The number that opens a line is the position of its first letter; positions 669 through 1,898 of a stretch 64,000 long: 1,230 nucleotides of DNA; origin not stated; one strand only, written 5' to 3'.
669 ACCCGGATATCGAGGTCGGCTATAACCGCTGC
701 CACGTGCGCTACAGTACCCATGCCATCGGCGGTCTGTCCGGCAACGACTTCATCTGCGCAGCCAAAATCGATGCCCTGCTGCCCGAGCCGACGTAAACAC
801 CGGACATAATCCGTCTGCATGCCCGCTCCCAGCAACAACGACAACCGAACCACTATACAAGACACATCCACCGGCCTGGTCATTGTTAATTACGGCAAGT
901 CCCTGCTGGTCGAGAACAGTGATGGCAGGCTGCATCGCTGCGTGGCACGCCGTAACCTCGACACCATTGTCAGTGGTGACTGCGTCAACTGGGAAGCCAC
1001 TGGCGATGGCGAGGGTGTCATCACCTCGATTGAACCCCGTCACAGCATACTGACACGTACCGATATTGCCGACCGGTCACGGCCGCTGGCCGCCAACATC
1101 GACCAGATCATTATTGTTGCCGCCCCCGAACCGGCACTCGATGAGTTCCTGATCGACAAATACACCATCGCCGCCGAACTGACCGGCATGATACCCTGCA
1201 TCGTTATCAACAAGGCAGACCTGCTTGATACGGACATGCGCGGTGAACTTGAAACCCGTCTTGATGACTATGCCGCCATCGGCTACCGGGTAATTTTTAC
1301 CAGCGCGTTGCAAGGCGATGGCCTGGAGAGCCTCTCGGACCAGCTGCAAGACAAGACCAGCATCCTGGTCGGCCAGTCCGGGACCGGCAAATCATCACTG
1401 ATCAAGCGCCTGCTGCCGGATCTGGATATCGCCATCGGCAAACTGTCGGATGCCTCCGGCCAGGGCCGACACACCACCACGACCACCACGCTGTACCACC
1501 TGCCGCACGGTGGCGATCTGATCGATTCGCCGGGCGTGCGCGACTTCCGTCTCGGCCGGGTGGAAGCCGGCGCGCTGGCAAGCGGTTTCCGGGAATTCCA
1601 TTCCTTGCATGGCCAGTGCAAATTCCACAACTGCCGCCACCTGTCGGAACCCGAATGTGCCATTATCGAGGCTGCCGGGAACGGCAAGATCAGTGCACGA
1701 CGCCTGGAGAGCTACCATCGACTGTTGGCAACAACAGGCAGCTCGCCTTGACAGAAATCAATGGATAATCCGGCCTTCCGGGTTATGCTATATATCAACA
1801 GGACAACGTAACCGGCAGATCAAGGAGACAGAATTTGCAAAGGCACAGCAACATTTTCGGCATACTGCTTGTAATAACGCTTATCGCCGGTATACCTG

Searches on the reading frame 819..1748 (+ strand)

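Call 11: search_protein_families(library=ncbifam, proteins=[window:819-1748:+], max_evalue=0.001)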
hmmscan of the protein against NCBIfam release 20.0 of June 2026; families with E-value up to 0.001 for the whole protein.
window:819-1748:+ (310 aa): 6 families
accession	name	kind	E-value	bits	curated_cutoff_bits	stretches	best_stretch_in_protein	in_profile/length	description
NF008931.0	PRK12288.1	equivalog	8.3e-109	363.8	360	1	10-305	33-332/347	small ribosomal subunit biogenesis GTPase RsgA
TIGR00157.1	TIGR00157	equivalog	1.3e-73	247.5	100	1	51-303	2-246/247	ribosome small subunit-dependent GTPase A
NF008932.0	PRK12289.1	equivalog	3.1e-49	167.9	483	1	50-283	59-285/363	small ribosomal subunit biogenesis GTPase RsgA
TIGR03597.1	GTPase_YqeH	equivalog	1.1e-07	31.4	297.4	1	127-240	95-215/361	ribosome biogenesis GTPase YqeH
TIGR03594.1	GTPase_EngA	equivalog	0.00045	19.3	306.7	0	127-177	290-343/432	ribosome biogenesis GTPase Der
TIGR03598.1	GTPase_YsxC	equivalog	0.00095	18.9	124.45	0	183-239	23-73/186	ribosome biogenesis GTP-binding protein YihA/YsxC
